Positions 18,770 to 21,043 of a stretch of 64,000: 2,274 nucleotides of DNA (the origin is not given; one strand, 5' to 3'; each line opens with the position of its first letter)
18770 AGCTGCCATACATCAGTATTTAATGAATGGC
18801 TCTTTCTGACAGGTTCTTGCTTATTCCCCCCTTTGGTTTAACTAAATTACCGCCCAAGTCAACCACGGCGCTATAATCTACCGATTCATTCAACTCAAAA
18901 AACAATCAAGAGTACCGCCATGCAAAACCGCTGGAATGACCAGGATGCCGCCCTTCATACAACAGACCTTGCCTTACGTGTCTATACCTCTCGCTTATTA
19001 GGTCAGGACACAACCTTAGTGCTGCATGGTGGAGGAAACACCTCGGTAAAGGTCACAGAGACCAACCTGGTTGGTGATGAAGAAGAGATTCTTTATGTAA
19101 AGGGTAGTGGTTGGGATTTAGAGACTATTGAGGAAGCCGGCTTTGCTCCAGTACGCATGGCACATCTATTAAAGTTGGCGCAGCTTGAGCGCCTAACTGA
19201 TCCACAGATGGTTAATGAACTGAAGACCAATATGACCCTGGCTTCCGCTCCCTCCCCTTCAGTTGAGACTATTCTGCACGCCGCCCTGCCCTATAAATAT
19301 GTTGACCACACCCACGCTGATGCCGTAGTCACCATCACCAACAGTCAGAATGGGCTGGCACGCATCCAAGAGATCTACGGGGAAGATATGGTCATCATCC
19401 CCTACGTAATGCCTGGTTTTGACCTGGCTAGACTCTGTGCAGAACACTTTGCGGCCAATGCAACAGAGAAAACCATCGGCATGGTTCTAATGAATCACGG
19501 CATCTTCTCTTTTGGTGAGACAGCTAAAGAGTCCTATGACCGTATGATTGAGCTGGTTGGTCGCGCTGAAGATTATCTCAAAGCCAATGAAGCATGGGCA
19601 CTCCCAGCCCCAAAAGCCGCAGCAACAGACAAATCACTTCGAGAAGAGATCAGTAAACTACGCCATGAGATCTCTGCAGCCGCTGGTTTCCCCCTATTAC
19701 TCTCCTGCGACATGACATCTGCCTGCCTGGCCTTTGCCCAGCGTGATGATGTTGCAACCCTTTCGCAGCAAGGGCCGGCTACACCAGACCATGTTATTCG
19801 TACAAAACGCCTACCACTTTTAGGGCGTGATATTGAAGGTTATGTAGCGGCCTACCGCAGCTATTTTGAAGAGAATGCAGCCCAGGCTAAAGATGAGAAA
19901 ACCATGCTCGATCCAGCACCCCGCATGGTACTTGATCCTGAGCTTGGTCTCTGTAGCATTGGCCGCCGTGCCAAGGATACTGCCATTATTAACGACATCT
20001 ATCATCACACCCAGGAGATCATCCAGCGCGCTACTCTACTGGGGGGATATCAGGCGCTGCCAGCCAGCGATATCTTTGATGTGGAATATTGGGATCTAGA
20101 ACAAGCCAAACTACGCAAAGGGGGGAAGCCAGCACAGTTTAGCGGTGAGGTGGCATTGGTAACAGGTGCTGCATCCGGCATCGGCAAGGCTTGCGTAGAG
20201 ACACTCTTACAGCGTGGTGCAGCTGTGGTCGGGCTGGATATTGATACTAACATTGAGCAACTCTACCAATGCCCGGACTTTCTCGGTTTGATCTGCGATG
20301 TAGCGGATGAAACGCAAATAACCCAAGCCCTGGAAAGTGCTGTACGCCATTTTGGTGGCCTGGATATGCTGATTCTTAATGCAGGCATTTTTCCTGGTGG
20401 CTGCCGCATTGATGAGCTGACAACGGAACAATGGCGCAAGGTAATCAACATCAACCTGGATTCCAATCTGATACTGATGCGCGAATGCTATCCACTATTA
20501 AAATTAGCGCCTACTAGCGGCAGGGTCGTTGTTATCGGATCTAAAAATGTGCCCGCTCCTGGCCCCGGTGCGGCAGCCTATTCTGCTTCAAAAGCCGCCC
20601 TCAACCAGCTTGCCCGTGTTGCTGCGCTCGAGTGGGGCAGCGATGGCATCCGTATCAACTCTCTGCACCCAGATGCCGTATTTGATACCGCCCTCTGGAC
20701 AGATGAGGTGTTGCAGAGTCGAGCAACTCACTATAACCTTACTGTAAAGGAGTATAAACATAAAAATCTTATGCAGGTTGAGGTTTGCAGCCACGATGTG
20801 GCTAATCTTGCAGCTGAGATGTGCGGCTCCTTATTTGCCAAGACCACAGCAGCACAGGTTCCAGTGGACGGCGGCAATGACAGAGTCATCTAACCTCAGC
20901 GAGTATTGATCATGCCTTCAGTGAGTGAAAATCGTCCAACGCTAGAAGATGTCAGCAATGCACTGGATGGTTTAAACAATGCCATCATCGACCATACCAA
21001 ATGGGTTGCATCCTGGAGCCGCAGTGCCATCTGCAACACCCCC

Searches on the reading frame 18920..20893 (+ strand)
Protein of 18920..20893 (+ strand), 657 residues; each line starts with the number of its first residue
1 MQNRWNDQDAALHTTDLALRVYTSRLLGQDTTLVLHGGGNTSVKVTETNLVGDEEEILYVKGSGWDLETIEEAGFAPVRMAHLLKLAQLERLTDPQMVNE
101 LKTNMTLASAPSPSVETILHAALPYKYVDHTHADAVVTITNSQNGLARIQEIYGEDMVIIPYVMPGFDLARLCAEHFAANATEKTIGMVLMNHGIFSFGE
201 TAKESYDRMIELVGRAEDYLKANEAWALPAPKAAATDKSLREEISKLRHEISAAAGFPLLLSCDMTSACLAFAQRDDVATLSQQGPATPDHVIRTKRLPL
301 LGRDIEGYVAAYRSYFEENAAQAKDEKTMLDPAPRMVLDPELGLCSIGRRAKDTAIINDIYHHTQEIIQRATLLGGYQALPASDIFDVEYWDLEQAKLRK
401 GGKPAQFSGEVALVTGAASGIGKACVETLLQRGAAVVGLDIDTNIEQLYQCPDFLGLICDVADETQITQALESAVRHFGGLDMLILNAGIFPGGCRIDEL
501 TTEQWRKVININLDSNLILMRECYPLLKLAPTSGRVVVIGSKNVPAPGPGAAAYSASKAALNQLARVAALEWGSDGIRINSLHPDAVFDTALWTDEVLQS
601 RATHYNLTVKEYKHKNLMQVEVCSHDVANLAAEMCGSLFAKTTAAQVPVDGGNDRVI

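Call 20: search_protein_families(library=pfam, proteins=[window:18920-20893:+], max_evalue=0.0001)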
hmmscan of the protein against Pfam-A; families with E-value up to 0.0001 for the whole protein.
window:18920-20893:+ (657 aa): 5 families
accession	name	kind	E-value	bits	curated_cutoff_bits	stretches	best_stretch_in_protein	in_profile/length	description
PF00106.31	adh_short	-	1.2e-43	149.3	26.6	1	411-594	2-188/195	short chain dehydrogenase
PF13561.12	adh_short_C2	-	6.4e-41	140.9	27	1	416-652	1-234/236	Enoyl-(Acyl carrier protein) reductase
PF00596.27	Aldolase_II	-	3.4e-23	82.9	22.2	1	21-218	4-181/183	Class II Aldolase and Adducin N-terminal domain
PF08659.16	KR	-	3.7e-06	27.4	22.6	1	412-566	3-161/180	KR domain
PF01370.27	Epimerase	-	6e-05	23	20.9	0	412-571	1-159/240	NAD dependent epimerase/dehydratase family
